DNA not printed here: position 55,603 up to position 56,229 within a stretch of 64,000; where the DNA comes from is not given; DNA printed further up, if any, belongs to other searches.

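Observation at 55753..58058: Minimal CBASS-like operon: SMODS/CD-NTase-like nucleotidyltransferase plus TIR-like effector with a STING-sized C-terminal domain, and an overlapping 108-aa upstream ORF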

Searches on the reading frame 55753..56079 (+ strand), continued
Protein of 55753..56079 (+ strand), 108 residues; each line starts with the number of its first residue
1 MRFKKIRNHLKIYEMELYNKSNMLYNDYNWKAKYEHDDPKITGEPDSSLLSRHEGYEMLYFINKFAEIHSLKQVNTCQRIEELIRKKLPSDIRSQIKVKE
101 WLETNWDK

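Call 46: search_dna_similar(query=window:55795-56076:+, collection=plasmids, mode=protein, max_evalue=0.001, max_rows=20)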
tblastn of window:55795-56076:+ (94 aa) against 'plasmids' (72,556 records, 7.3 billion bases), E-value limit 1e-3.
Records with a match: 13; places in all: 13; records where one place covers at least 80% of the query: 12.
Best place of each record, by identity: <60% 13.
By first word of the organism name: Escherichia 8; Cupriavidus 3; Pseudoalteromonas 1; Salmonella 1.
By predicted mobility (MOB-suite, as given by PLSDB): mobilizable 9; conjugative 3; non-mobilizable 1.
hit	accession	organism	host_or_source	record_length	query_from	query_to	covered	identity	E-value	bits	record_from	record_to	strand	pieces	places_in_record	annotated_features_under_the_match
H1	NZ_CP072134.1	Pseudoalteromonas xiamenensis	mangrove sediment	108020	1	94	100%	53.2%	1e-23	100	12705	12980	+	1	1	hypothetical protein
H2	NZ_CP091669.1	Escherichia coli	river water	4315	2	94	99%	38.3%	1e-11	66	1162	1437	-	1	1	hypothetical protein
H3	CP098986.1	Escherichia coli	culture,Pooled faeces sample collected ...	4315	2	94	99%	38.3%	1e-11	66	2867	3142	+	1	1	hypothetical protein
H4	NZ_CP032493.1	Salmonella enterica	Cow,intestine,Slaughterhouse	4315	2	94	99%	38.3%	1e-11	66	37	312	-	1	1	hypothetical protein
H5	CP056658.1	Escherichia coli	culture,Wastewater influent sample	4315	2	94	99%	38.3%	1e-11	66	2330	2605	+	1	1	hypothetical protein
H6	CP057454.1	Escherichia coli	culture,Pooled cattle faecal samples ...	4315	2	94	99%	38.3%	1e-11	66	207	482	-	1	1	hypothetical protein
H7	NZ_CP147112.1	Escherichia coli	-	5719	2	94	99%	38.3%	1e-11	66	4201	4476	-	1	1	hypothetical protein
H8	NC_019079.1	Escherichia coli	clinical isolate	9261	2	94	99%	38.3%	1e-11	66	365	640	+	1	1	hypothetical protein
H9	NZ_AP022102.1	Escherichia coli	-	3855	2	94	86%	43.2%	6e-6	73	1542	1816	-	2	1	hypothetical protein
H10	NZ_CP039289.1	Cupriavidus necator H16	single cell,sludge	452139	6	92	93%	39.8%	2e-8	56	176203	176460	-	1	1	hypothetical protein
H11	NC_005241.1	Cupriavidus necator H16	-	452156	6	92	93%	39.8%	2e-8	56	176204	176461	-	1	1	hypothetical protein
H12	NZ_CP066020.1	Cupriavidus necator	-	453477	6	92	93%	39.8%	2e-8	56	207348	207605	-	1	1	hypothetical protein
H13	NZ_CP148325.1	Escherichia coli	Homo sapiens,single cell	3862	37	94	62%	39.0%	2e-4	45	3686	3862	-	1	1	none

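Call 47: get_annotated_region(hit=H2, flank=4000)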
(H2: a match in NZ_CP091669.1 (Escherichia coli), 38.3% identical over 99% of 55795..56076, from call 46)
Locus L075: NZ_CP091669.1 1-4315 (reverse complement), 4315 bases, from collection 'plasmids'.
description: Escherichia coli strain KOr019 plasmid pKOr019_4, complete sequence
organism: Escherichia coli (NCBI taxid 562)
taxonomy: Bacteria; Pseudomonadota; Gammaproteobacteria; Enterobacterales; Enterobacteriaceae; Escherichia; Escherichia coli
host: -; source: river water; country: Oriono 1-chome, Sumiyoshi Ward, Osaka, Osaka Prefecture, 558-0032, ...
typing (MOB-suite, as given by PLSDB): mobilizable; replicon rep_cluster_2350
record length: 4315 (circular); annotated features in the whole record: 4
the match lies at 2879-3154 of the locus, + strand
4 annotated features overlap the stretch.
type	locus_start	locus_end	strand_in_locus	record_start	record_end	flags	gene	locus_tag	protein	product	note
CDS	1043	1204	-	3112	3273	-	-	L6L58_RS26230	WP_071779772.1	replication initiation protein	-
CDS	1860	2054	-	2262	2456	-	-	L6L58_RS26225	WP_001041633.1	Rop family plasmid primer RNA-binding protein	-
CDS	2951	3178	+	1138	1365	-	-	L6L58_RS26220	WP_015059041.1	hypothetical protein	-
CDS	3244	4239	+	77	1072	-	-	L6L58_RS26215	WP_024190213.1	HindIII family type II restriction endonuclease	-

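Call 48: get_annotated_region(hit=H1, flank=6000)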
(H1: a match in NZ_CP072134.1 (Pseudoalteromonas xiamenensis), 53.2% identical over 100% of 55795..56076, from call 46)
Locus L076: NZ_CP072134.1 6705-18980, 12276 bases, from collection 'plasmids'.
description: Pseudoalteromonas xiamenensis strain STKMTI.2 plasmid unnamed4, complete sequence
organism: Pseudoalteromonas xiamenensis (NCBI taxid 882626)
taxonomy: Bacteria; Pseudomonadota; Gammaproteobacteria; Alteromonadales; Pseudoalteromonadaceae; Pseudoalteromonas; Pseudoalteromonas xiamenensis
host: -; source: mangrove sediment; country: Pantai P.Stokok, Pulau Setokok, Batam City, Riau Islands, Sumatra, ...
typing (MOB-suite, as given by PLSDB): non-mobilizable
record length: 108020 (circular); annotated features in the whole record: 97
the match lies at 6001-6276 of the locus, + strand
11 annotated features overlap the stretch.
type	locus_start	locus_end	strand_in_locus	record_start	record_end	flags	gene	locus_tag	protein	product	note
CDS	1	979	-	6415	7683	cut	-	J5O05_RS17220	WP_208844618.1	S41 family peptidase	-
CDS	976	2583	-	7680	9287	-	-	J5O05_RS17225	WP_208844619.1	amidohydrolase family protein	-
CDS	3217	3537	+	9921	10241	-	-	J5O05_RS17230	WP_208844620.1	hypothetical protein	-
CDS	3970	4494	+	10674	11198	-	-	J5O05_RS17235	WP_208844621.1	GNAT family protein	-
CDS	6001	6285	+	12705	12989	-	-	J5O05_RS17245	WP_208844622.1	hypothetical protein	-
CDS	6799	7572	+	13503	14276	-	-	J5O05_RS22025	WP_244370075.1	hypothetical protein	-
CDS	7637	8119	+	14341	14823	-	-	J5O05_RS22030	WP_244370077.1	AAA family ATPase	-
CDS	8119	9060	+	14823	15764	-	-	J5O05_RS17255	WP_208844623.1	DUF4435 domain-containing protein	-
CDS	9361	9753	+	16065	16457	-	-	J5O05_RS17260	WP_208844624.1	transposase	GO:0006313 - DNA transposition [Evidence IEA]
CDS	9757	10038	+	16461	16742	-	-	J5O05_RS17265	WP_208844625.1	hypothetical protein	-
CDS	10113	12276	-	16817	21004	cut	-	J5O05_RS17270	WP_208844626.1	S8 family serine peptidase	GO:0006508 - proteolysis [Evidence IEA]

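Call 49: get_annotated_region(hit=H11, flank=5000)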
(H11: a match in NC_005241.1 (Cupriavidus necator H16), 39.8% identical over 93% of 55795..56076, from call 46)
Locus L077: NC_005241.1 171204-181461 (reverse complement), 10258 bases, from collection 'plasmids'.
description: Cupriavidus necator H16 megaplasmid pHG1, complete sequence
organism: Cupriavidus necator H16 (NCBI taxid 381666)
taxonomy: Bacteria; Pseudomonadota; Betaproteobacteria; Burkholderiales; Burkholderiaceae; Cupriavidus; Cupriavidus necator; Cupriavidus necator H16
host: -; source: -; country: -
typing (MOB-suite, as given by PLSDB): conjugative; replicon rep_cluster_120; relaxase MOBH,MOBP; mating-pair formation MPF_T
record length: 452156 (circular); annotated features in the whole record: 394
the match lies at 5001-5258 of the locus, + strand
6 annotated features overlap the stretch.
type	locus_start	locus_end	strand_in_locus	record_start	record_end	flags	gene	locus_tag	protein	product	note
CDS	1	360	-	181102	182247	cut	-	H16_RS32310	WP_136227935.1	hypothetical protein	-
CDS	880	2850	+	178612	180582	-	-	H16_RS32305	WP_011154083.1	AAA family ATPase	-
CDS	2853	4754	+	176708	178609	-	-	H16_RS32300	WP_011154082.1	ATP-dependent helicase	-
CDS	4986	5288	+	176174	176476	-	-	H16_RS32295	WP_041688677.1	hypothetical protein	-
CDS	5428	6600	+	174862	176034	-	avs1a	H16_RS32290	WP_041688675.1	AVAST type 1 anti-phage system MBL fold metallo-hydrolase Avs1a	-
CDS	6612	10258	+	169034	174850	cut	avs1b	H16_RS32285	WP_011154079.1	AVAST type 1 anti-phage system protease Avs1b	-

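Call 51: find_related_loci(query=A1, collection=metagenome_contigs, flank=6000)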
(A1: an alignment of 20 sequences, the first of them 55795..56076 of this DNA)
Query A1 (94 aa) in metagenome_contigs; peptide patterns used: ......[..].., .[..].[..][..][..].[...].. (x = any residue, [..] = any of these).
265 stretches matched a pattern; 209 encode a relative of the query (tblastn E <= 1e-3); the best 80 are kept; 80 distinct loci.
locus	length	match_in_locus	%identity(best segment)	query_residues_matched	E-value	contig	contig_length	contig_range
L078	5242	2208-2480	63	1-92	9e-36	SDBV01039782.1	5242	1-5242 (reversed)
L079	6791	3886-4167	56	1-94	1e-33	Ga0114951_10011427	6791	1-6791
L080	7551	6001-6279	50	1-94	4e-33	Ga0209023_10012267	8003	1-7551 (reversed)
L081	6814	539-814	55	1-93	7e-33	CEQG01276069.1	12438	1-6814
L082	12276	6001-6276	57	1-93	9e-33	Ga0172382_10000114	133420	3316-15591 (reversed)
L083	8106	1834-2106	57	1-92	2e-32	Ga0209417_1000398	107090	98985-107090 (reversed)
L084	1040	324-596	55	1-92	2e-33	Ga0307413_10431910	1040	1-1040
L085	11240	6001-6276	57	1-93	5e-32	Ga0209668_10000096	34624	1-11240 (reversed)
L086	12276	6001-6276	56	1-93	2e-31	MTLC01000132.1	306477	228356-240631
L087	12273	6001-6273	55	1-92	1e-31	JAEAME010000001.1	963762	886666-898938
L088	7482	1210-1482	55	1-92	3e-31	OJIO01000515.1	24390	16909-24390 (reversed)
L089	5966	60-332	55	1-92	3e-31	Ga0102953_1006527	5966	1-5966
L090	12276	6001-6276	51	1-93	6e-31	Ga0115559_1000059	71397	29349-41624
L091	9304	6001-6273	50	3-94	1e-30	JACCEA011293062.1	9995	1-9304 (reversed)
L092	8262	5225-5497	57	1-92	8e-31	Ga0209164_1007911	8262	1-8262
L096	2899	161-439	52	1-94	2e-30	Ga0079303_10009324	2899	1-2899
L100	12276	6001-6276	54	1-94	5e-30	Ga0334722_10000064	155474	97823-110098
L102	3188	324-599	51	1-93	4e-30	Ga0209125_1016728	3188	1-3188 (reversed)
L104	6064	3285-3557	52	1-92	5e-30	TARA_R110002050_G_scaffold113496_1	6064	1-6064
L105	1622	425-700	51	1-93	9e-30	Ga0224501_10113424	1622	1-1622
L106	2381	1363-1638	51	1-93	6e-30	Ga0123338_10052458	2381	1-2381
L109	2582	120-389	54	1-92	3e-29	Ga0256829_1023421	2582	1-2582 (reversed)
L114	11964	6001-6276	56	1-94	9e-29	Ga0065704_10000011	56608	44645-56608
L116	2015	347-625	48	1-94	7e-29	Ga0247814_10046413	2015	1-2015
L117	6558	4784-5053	52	2-92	1e-28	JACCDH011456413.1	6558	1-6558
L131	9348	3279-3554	54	1-94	5e-28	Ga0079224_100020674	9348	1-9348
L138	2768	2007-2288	51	2-94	1e-27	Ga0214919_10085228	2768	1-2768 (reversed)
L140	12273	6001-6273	47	1-92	2e-27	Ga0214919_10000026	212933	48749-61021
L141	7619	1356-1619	52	4-92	2e-27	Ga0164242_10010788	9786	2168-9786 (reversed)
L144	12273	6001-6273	48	1-92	7e-27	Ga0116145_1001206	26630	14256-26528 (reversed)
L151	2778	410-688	48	1-94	3e-26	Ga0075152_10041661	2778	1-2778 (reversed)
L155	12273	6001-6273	48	1-92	3e-26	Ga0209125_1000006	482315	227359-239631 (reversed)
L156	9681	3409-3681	51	1-92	4e-26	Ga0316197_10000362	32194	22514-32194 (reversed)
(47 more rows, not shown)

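Call 52: find_related_loci(query=A1, collection=viral_contigs, flank=6000)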
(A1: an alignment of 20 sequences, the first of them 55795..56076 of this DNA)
Query A1 (94 aa) in viral_contigs; peptide patterns used: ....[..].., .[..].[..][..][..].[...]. (x = any residue, [..] = any of these).
42 stretches matched a pattern; 15 encode a relative of the query (tblastn E <= 1e-3); 15 distinct loci.
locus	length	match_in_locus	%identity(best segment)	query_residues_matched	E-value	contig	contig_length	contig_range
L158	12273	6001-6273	53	1-92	2e-30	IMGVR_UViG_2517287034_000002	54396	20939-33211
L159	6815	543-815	50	1-92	4e-30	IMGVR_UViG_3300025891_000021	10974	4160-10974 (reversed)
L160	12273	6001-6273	49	1-93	3e-28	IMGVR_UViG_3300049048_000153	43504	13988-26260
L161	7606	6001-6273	55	1-93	3e-27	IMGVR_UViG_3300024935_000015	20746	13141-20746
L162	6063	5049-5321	55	1-93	2e-27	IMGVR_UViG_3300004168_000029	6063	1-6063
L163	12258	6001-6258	46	5-91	2e-19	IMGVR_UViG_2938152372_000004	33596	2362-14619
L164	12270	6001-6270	44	1-91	2e-19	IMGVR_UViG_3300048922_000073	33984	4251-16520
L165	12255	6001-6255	45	6-91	9e-19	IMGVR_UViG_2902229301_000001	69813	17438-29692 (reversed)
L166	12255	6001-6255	45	6-91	9e-19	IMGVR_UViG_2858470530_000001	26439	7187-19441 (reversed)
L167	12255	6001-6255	45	6-91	9e-19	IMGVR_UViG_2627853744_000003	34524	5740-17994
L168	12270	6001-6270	44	1-91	1e-18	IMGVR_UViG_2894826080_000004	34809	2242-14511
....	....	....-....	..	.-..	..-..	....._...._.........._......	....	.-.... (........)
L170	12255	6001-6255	44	6-91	5e-18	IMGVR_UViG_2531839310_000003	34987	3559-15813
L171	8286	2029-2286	31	1-93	4e-13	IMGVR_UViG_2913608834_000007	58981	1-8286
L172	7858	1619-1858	28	10-89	3e-7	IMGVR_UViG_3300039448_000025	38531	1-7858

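Call 58: search_protein_families(library=padloc, alignment_id=A3, max_evalue=0.00001)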
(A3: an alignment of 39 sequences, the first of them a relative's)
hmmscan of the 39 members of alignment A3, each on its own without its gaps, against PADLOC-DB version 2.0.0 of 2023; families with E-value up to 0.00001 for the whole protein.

A. member 1, L060:824-1171:+ (115 aa): 0 families

B. families by the number of members that match (of 39 scanned): 54 families (the first 25 are shown)
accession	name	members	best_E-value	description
PDLC05051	PDC-S60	1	0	-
PDLC00103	GajB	1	1.7e-219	UrvD helicase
PDLC00134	GajB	1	2.2e-139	UrvD helicase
PDLC00144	GajB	1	9.1e-103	UrvD helicase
PDLC00116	GajB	1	2.1e-100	UrvD helicase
PDLC03802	RTasHel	1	1.1e-55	DRT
PDLC05027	PDC-S48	1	1.9e-43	-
PDLC00117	GajB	1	5.2e-43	UrvD helicase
PDLC00114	GajB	1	9.4e-40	UrvD helicase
PDLC01247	DEDDh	1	3.2e-36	"CAS-I,CAS-II,CAS-III,CAS-IV,CAS-V,CAS-VI; associated"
PDLC05028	PDC-S48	1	1.2e-31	-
PDLC00132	GajB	1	1.6e-31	UrvD helicase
PDLC00107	GajB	1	6.3e-30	UrvD helicase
PDLC00130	GajB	1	2.4e-29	UrvD helicase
PDLC00104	GajB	1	7.8e-29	UrvD helicase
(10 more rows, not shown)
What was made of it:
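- Defence genes are about as frequent just upstream of the small gene as downstream (call 58). Defence hits are similarly frequent among the upstream neighbours (call 58).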

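Call 59: search_protein_representatives(alignment_id=A1)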
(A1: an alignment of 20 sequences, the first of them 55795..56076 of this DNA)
Query: 20 sequences, 94 profile positions. Proteins with E-value up to 0.001 (for the whole library): 695; up to 1e-10: 388; up to 1e-30: 10. The best 150 are listed.
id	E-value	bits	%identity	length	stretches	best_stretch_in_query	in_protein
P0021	2.2e-39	149.8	-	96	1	1-93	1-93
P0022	8.2e-39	147.9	-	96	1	1-93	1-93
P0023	4.5e-35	136.0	-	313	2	13-89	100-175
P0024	4.8e-33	129.5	-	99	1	1-93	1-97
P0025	5.9e-33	129.2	-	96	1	1-93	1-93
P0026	2.3e-32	127.3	-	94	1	1-93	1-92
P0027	7.7e-32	125.6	-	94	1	3-91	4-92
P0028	3.2e-31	123.6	-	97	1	1-93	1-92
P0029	4.1e-31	123.3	-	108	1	1-93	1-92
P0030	4.3e-31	123.2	-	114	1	1-89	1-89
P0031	2.1e-30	121.0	-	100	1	4-93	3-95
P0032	2.8e-30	120.6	-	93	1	1-93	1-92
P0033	8.6e-30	119.0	-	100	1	2-83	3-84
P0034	1.6e-29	118.1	-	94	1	1-93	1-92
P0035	1.9e-29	117.9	-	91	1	1-91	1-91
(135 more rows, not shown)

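Call 60: search_protein_families(library=padloc, proteins=[L081:976-3471:+, L096:487-1986:+, L102:685-2208:+, L114:6362-7687:+, L117:5126-6322:+, L131:4268-8077:+, L144:6449-8434:+, L151:700-2496:+, L155:7222-8280:+, L140:6440-7519:+], max_evalue=0.00001)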
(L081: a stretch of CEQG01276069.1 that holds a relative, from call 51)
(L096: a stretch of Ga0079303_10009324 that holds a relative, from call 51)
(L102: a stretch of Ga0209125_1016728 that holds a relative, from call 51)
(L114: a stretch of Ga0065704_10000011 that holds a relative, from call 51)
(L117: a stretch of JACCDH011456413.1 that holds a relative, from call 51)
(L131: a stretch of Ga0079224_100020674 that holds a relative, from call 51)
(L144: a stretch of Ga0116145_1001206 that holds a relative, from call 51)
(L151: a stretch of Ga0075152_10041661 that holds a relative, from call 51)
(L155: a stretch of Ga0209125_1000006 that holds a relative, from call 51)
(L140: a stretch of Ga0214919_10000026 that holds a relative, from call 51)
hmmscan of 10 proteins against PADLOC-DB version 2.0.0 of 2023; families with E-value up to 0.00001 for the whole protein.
L081:976-3471:+ (831 aa): 0 families

L096:487-1986:+ (499 aa): 23 families
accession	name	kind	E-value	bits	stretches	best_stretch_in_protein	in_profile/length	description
PDLC03995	PD-Lambda-5_A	-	1.2e-156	520.7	1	2-495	3-502/503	-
PDLC03998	PD-Lambda-5_A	-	2.1e-51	173.2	2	207-490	178-463/466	-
PDLC04013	PD-Lambda-5_A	-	1.1e-33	115.2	2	15-165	9-158/440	-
PDLC04008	PD-Lambda-5_A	-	1e-32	111.6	2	214-490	186-447/449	-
PDLC04017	PD-Lambda-5_A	-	2.3e-31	107.1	1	13-488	13-461/473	-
PDLC04009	PD-Lambda-5_A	-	5.2e-31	105.9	1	16-490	8-479/488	-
PDLC04000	PD-Lambda-5_A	-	1.2e-28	98.4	1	15-164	9-157/428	-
PDLC04007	PD-Lambda-5_A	-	7.8e-28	95.7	1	15-466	7-422/454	-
PDLC04014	PD-Lambda-5_A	-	1.2e-25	88.3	1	14-405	5-352/456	-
PDLC04016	PD-Lambda-5_A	-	1.3e-20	71.9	2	15-146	9-140/494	-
PDLC04005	PD-Lambda-5_A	-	4.3e-20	70.1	2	223-474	213-477/502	-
PDLC04002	PD-Lambda-5_A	-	5.5e-20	69.9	2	16-162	12-152/471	-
PDLC03994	PD-Lambda-5_A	-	1.5e-17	61.6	1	15-109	9-96/508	-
PDLC04015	PD-Lambda-5_A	-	7.7e-17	59.5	1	15-148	8-142/463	-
PDLC03999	PD-Lambda-5_A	-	9.3e-15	52.2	1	16-342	11-310/493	-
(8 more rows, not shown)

L102:685-2208:+ (507 aa): 0 families

L114:6362-7687:+ (441 aa): 10 families
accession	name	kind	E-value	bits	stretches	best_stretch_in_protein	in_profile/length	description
PDLC04886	PDC-S06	-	4.9e-122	407.1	1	2-439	3-444/727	-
PDLC04890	PDC-S06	-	1.3e-76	256.8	1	3-439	4-444/732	-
PDLC04894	PDC-S06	-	9.4e-22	75.3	1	19-440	23-462/740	-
PDLC04896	PDC-S06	-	5.1e-15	53.1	1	12-435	17-448/732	-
PDLC04897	PDC-S06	-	9e-15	52.3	1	20-438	19-435/727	-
PDLC04887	PDC-S06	-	2.9e-13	47.3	1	21-437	31-489/790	-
PDLC03859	LmuB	-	8.1e-12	43.1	1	87-428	181-476/611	-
PDLC03865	LmuB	-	2e-06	24.3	0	6-40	8-47/1007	-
PDLC04135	mad3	-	2.7e-06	25.2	1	3-40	4-38/374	mads_3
PDLC04895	PDC-S06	-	3.6e-06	23.8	0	234-286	263-317/784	-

L117:5126-6322:+ (398 aa): 0 families

L131:4268-8077:+ (1269 aa): 2 families
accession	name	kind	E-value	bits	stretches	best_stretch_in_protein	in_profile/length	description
PDLC04167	Dsr1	-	2.1e-88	295.4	2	1-347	1-353/1248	-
PDLC02183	Dsr1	-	2e-75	252.4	2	1-344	1-356/1275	-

L144:6449-8434:+ (661 aa): 0 families

L151:700-2496:+ (598 aa): 99 families (the best 25 are shown)
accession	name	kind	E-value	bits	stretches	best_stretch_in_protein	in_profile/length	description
PDLC02358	Old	-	7.9e-65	217.7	2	184-524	115-451/578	Old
PDLC02979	AriA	-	5.4e-44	149.5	1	1-397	1-373/373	-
PDLC00067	GajA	-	7.5e-30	102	2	318-531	268-470/604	AAA ATPase domain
PDLC00094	GajA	-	7.4e-29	98.6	2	309-570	257-507/569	AAA ATPase domain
PDLC00085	GajA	-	1.1e-27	95.1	2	340-527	255-447/580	AAA ATPase domain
PDLC00065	GajA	-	2.7e-27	93.8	1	1-529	1-513/670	AAA ATPase domain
PDLC00063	GajA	-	9.3e-24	82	2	210-526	195-530/679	AAA ATPase domain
PDLC00086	GajA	-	1.7e-23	81.2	2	267-529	220-472/600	AAA ATPase domain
PDLC00093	GajA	-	7.2e-23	79.2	2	328-526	354-561/736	AAA ATPase domain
PDLC00070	GajA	-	1.3e-21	74.9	2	247-523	188-451/596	AAA ATPase domain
PDLC00095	GajA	-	1.5e-21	74.6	2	331-527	370-573/752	AAA ATPase domain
PDLC02915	ATPase-Toprim_I-B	-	1.7e-20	71.3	2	353-469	256-362/623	-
PDLC00078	GajA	-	8.4e-20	69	2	235-526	216-482/580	AAA ATPase domain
PDLC02980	AriA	-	1.2e-19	69.4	2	265-398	155-304/304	-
PDLC03878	NsnB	-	2.6e-19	68.2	1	3-425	2-306/345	-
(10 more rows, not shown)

L155:7222-8280:+ (352 aa): 12 families
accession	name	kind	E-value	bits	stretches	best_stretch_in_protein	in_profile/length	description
PDLC00784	Cyclase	-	5.4e-156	517.2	1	1-348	1-346/351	oligonucleotide-cyclase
PDLC00807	Cyclase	-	1.6e-72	242.6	2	137-346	114-325/342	oligonucleotide-cyclase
PDLC00772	Cyclase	-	7.3e-63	210.7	1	22-346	36-348/375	oligonucleotide-cyclase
PDLC00788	Cyclase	-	6.9e-18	63.2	1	55-326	17-275/297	oligonucleotide-cyclase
PDLC00801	Cyclase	-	5.7e-16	56.5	1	56-337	22-286/295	oligonucleotide-cyclase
PDLC00794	Cyclase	-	1.3e-15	55.4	1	66-325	35-274/297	oligonucleotide-cyclase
PDLC00823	Cyclase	-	1.6e-09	35.8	0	62-119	30-87/285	oligonucleotide-cyclase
PDLC00790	Cyclase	-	7.7e-09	33.3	0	37-103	35-102/310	oligonucleotide-cyclase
PDLC00786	Cyclase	-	6.9e-08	30.2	0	228-313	155-238/293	oligonucleotide-cyclase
PDLC00776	Cyclase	-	1.7e-07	28.9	0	56-113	24-82/287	oligonucleotide-cyclase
PDLC00812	Cyclase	-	2.9e-07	27.5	0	153-327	149-332/352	oligonucleotide-cyclase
PDLC00789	Cyclase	-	2.7e-06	25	0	187-285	105-202/261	oligonucleotide-cyclase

L140:6440-7519:+ (359 aa): 0 families
